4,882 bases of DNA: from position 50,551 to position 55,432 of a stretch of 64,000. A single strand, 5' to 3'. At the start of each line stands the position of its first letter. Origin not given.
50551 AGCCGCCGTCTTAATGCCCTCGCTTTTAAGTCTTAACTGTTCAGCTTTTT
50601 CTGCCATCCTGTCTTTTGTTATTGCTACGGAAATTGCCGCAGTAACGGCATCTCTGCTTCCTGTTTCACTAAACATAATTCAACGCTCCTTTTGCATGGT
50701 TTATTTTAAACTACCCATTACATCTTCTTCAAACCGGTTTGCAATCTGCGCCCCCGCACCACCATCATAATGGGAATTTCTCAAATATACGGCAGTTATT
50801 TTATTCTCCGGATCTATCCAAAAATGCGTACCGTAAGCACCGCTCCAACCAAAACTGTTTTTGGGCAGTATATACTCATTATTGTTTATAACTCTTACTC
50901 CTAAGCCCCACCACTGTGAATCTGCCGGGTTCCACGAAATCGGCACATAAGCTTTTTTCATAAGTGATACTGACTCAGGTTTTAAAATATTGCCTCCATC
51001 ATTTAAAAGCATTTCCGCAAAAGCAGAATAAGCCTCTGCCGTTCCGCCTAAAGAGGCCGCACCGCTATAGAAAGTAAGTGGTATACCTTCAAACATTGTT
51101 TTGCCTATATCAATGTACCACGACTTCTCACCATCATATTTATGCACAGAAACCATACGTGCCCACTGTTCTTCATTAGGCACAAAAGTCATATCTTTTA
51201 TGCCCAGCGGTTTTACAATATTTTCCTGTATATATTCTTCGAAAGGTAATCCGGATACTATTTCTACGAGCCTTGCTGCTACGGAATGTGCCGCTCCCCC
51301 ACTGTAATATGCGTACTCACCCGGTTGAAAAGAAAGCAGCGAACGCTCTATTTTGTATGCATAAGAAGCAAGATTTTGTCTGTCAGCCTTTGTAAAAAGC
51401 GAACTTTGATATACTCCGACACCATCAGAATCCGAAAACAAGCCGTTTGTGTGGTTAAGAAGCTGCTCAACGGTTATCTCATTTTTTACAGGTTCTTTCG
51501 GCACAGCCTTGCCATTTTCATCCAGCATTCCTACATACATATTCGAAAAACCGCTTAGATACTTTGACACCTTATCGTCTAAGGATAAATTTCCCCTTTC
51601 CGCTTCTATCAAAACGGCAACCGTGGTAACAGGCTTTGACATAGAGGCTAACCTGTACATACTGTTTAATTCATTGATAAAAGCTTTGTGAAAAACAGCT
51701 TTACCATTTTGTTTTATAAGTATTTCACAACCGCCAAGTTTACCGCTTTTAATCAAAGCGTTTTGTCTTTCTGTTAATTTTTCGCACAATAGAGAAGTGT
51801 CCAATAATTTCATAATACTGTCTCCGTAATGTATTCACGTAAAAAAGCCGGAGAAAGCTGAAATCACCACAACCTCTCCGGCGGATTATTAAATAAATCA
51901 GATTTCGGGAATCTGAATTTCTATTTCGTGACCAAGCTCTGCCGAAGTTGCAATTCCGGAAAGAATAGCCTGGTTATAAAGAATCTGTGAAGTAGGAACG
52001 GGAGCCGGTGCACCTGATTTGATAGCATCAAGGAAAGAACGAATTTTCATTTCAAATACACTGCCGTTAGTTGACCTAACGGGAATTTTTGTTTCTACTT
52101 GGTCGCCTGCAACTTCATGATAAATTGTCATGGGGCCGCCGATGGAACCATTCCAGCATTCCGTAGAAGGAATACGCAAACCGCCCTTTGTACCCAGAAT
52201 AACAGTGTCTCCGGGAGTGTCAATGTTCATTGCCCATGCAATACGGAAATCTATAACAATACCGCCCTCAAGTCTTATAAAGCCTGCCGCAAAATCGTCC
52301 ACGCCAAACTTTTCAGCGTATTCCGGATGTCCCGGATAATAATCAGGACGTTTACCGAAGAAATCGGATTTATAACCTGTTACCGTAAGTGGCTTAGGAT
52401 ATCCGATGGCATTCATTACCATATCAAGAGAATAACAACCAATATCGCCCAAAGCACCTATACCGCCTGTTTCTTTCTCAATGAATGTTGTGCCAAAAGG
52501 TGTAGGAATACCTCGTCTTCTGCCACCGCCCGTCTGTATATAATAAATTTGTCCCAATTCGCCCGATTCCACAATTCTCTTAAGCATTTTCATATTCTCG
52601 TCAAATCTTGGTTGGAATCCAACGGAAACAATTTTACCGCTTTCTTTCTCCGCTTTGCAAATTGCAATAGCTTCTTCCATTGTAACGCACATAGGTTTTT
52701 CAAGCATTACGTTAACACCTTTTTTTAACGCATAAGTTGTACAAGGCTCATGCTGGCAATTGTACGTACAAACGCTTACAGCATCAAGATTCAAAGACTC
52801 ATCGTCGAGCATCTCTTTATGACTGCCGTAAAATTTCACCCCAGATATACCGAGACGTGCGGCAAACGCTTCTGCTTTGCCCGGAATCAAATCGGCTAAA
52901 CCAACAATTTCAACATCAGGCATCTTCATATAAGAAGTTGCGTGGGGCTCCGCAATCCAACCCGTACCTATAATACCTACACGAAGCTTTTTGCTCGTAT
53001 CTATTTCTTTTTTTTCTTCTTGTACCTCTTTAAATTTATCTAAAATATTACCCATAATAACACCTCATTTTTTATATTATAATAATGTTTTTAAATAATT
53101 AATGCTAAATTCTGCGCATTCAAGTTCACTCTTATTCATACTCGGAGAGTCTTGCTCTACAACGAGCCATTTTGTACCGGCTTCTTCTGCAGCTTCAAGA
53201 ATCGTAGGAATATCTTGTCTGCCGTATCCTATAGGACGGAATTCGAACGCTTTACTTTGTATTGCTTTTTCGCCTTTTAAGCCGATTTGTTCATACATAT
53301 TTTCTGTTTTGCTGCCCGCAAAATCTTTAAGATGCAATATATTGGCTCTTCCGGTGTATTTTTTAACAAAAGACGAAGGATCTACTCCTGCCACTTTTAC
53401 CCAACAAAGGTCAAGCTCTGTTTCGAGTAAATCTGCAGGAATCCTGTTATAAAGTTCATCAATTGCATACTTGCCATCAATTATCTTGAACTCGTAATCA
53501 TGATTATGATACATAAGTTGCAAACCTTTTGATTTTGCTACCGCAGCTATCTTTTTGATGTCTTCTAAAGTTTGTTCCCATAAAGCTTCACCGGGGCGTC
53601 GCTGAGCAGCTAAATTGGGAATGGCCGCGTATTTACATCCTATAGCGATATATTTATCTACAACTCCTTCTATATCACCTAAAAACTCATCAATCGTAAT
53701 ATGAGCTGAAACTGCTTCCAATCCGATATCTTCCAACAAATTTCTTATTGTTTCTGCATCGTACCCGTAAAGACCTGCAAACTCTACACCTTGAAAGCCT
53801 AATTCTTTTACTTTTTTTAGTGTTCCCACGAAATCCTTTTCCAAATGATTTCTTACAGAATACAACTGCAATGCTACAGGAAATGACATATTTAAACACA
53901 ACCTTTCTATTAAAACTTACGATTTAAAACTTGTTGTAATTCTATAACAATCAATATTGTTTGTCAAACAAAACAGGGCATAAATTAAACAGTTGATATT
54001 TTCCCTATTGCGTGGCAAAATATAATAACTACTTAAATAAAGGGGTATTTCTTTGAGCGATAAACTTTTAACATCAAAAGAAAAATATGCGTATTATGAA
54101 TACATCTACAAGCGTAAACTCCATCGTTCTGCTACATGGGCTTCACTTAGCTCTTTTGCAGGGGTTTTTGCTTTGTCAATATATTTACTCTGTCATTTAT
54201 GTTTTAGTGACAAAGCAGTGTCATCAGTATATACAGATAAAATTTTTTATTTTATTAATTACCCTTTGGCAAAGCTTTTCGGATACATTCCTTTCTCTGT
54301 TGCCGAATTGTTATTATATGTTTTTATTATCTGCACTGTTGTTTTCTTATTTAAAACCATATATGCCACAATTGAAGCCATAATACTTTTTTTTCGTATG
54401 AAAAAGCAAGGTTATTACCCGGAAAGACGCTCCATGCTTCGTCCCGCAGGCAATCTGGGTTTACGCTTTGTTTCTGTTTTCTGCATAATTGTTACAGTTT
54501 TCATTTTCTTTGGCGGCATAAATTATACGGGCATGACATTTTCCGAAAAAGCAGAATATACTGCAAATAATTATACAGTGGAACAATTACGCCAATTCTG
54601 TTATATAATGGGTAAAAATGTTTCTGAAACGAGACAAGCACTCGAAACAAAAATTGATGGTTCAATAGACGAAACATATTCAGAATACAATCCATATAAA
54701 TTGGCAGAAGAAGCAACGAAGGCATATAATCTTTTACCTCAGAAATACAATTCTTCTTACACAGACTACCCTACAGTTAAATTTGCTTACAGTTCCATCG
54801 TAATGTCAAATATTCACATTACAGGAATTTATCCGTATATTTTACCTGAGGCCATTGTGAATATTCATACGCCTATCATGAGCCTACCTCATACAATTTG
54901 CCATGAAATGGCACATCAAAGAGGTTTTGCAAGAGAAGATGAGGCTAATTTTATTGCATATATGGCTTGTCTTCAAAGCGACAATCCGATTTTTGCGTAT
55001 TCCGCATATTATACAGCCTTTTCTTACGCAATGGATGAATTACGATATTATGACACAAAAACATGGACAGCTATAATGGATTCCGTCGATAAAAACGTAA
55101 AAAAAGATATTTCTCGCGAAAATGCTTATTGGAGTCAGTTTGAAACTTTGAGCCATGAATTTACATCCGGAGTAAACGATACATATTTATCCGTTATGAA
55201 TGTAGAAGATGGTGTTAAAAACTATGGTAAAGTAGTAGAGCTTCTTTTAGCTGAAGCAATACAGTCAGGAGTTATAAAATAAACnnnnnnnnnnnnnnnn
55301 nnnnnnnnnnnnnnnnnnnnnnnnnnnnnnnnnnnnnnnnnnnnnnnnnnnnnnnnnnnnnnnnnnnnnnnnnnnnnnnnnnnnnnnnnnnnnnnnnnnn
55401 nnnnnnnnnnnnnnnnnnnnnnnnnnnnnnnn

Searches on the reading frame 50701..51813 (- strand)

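Call 92: search_protein_families(library=pfam, proteins=[window:50701-51813:-], max_evalue=0.00001)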
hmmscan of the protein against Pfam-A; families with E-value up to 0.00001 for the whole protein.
window:50701-51813:- (370 aa): 1 family
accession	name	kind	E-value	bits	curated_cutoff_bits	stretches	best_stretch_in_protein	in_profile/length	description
PF00144.29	Beta-lactamase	-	2.2e-49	168.9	27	1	22-351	10-314/329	Beta-lactamase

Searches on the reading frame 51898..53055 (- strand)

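Call 93: search_protein_families(library=pfam, proteins=[window:51898-53055:-], max_evalue=0.00001)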
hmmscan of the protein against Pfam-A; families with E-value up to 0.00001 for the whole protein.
window:51898-53055:- (385 aa): 3 families
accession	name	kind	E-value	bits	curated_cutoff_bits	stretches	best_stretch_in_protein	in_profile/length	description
PF01408.29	GFO_IDH_MocA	-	1e-28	100.9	24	1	24-147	1-120/120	Oxidoreductase family, NAD-binding Rossmann fold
PF22725.1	GFO_IDH_MocA_C3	-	1.5e-16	60.9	27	1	157-293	3-123/124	GFO/IDH/MocA C-terminal domain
PF02894.22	GFO_IDH_MocA_C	-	9.9e-11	42.3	22.9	1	159-379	1-217/218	Oxidoreductase family, C-terminal alpha/beta domain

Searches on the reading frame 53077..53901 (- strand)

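Call 93: search_protein_families(library=pfam, proteins=[window:53077-53901:-], max_evalue=0.00001)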
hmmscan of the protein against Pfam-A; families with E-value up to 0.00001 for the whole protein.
window:53077-53901:- (274 aa): 1 family
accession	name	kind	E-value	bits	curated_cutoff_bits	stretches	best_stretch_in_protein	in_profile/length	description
PF01261.30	AP_endonuc_2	-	2.7e-16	60.4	31.1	1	28-258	1-234/249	Xylose isomerase-like TIM barrel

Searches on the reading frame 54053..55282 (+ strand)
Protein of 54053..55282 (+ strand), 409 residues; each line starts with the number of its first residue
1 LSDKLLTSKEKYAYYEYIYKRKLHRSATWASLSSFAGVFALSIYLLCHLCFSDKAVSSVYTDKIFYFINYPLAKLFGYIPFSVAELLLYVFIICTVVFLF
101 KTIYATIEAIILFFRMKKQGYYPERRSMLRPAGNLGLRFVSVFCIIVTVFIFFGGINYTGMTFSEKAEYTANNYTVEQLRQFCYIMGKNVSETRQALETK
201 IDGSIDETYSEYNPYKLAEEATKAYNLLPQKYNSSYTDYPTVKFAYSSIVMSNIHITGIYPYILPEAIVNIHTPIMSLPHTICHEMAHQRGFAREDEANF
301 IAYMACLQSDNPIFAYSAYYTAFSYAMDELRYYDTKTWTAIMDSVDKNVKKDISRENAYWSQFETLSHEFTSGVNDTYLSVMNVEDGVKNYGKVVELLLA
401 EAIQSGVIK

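Call 93: search_protein_families(library=pfam, proteins=[window:54053-55282:+], max_evalue=0.00001)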
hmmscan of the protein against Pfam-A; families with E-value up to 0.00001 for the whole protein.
window:54053-55282:+ (409 aa): 1 family
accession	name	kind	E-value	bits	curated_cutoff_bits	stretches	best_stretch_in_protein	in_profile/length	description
PF12725.13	DUF3810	-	4.6e-82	276.3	28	1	60-399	1-311/311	Protein of unknown function (DUF3810)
